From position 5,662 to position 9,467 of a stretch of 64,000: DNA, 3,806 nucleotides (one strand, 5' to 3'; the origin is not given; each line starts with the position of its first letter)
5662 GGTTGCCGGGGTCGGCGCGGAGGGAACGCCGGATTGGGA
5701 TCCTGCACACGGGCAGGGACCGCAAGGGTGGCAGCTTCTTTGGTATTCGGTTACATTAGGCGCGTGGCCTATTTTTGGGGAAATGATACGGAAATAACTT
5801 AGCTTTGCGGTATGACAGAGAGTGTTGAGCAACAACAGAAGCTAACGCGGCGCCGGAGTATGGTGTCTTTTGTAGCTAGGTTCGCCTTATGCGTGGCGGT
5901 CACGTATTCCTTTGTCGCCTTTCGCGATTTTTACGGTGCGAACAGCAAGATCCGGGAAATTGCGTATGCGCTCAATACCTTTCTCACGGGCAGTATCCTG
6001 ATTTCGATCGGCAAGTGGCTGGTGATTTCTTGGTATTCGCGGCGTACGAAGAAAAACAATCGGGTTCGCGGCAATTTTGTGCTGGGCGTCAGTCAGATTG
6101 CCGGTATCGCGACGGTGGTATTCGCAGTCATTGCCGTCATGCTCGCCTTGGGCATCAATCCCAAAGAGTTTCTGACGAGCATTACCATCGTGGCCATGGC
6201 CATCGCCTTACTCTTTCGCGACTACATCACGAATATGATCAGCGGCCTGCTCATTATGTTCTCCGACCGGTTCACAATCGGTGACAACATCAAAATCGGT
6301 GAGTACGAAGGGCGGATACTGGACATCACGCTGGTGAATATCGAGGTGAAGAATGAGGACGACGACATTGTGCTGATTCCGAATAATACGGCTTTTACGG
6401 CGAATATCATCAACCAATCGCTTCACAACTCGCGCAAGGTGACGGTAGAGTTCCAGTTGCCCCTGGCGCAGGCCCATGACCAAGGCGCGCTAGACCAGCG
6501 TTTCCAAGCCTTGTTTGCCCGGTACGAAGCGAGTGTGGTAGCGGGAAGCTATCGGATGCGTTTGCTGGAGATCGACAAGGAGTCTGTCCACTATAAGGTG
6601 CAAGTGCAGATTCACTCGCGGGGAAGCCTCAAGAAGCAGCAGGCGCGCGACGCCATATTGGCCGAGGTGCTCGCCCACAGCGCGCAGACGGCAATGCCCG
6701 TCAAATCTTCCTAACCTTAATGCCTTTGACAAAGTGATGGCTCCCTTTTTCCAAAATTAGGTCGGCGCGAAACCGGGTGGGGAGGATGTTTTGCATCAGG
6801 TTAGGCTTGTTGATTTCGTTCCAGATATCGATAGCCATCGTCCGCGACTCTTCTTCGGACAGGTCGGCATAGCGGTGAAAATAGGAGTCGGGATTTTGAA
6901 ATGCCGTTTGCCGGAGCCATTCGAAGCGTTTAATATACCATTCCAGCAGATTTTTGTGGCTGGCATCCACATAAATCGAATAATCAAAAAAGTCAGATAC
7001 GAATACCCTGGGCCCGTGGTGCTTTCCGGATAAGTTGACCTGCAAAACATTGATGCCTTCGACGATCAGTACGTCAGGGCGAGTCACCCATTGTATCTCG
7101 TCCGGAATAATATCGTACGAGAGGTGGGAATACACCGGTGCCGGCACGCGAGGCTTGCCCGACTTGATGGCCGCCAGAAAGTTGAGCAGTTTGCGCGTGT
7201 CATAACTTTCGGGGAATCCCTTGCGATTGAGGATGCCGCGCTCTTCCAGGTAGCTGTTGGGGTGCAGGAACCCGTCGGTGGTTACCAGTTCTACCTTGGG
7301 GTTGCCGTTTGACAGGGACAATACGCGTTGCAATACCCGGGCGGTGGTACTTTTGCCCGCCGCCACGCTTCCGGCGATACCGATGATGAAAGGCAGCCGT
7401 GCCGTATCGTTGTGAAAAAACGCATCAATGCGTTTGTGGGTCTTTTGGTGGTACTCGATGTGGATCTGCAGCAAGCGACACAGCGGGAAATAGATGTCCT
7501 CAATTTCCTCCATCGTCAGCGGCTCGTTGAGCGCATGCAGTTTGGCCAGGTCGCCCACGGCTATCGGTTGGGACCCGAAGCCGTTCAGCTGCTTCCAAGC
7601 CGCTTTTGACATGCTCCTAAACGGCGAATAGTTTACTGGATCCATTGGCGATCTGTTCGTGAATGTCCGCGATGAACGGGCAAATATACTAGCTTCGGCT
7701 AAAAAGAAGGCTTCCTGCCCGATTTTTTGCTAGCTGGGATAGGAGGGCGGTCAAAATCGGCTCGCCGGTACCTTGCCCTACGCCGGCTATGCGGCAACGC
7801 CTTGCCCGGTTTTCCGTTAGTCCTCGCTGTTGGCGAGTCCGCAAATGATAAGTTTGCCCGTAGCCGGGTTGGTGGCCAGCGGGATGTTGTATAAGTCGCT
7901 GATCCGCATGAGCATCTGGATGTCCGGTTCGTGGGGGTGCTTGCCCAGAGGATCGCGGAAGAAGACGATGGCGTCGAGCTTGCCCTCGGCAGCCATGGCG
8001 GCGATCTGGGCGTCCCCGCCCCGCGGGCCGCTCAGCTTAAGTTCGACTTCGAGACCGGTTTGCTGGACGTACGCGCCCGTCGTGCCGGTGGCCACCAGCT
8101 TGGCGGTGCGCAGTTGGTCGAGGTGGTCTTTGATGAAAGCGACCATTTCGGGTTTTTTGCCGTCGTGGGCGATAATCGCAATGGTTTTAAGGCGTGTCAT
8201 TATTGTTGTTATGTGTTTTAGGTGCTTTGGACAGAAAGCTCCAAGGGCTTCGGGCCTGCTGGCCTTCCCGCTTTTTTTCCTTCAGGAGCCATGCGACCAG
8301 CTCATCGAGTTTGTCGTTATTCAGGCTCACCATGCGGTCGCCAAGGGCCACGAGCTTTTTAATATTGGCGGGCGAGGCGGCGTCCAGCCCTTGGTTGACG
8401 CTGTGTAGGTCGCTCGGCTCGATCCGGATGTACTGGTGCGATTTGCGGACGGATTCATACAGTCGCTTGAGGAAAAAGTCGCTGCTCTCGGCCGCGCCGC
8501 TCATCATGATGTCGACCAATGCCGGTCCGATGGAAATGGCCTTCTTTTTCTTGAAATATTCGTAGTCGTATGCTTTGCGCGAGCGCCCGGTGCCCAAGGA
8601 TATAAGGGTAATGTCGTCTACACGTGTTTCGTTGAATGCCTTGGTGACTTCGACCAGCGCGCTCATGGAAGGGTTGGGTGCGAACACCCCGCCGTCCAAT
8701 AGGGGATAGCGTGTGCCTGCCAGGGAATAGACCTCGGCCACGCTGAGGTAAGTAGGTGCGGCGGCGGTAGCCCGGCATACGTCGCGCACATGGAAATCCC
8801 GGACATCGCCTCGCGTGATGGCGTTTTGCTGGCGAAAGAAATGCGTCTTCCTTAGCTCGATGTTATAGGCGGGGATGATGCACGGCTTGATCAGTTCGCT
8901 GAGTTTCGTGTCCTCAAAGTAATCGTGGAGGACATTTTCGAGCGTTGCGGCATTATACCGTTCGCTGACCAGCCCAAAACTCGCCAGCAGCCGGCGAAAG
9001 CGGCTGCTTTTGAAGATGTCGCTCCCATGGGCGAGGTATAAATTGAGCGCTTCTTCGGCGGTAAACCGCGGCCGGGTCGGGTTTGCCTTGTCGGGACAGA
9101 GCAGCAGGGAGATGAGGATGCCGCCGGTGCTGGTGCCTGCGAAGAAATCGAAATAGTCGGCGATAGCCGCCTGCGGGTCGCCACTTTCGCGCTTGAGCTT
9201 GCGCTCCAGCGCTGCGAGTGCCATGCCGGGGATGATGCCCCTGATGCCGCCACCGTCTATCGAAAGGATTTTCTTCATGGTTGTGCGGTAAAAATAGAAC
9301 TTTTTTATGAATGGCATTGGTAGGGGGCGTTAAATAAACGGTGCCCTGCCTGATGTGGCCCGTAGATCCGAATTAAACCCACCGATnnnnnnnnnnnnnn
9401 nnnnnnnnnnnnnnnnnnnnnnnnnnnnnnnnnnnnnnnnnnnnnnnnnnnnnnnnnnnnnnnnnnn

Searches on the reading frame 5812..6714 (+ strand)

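Call 7: search_protein_families(library=pfam, proteins=[window:5812-6714:+])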
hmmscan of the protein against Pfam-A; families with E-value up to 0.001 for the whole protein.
window:5812-6714:+ (300 aa): 1 family
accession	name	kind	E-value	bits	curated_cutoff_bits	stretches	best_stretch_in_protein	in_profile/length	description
PF00924.24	MS_channel_2nd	-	4.8e-16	59.1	20.2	1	137-203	1-67/68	Mechanosensitive ion channel, beta-domain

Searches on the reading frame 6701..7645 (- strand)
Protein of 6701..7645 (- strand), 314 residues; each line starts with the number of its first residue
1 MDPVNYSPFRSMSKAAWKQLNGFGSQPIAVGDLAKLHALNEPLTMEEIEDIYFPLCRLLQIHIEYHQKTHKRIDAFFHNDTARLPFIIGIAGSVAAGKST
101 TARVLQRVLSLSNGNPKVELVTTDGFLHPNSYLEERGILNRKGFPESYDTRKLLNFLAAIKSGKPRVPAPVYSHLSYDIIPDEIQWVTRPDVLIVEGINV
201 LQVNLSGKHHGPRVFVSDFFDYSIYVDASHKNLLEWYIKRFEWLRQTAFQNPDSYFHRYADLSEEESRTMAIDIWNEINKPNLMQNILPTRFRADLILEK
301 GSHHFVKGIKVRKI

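Call 7: search_protein_families(library=pfam, proteins=[window:6701-7645:-])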
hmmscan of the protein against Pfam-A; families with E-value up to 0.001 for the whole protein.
window:6701-7645:- (314 aa): 1 family
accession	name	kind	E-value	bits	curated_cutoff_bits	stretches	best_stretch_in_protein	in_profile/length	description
PF00485.24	PRK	-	2.5e-12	47.5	22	1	87-240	1-149/196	Phosphoribulokinase / Uridine kinase family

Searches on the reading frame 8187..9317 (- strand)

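Call 7: search_protein_families(library=pfam, proteins=[window:8187-9317:-])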
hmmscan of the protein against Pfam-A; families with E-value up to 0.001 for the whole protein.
window:8187-9317:- (376 aa): 1 family
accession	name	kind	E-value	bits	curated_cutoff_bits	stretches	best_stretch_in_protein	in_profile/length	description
PF01734.28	Patatin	-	3.1e-21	76.9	27.7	1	18-220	1-190/191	Patatin-like phospholipase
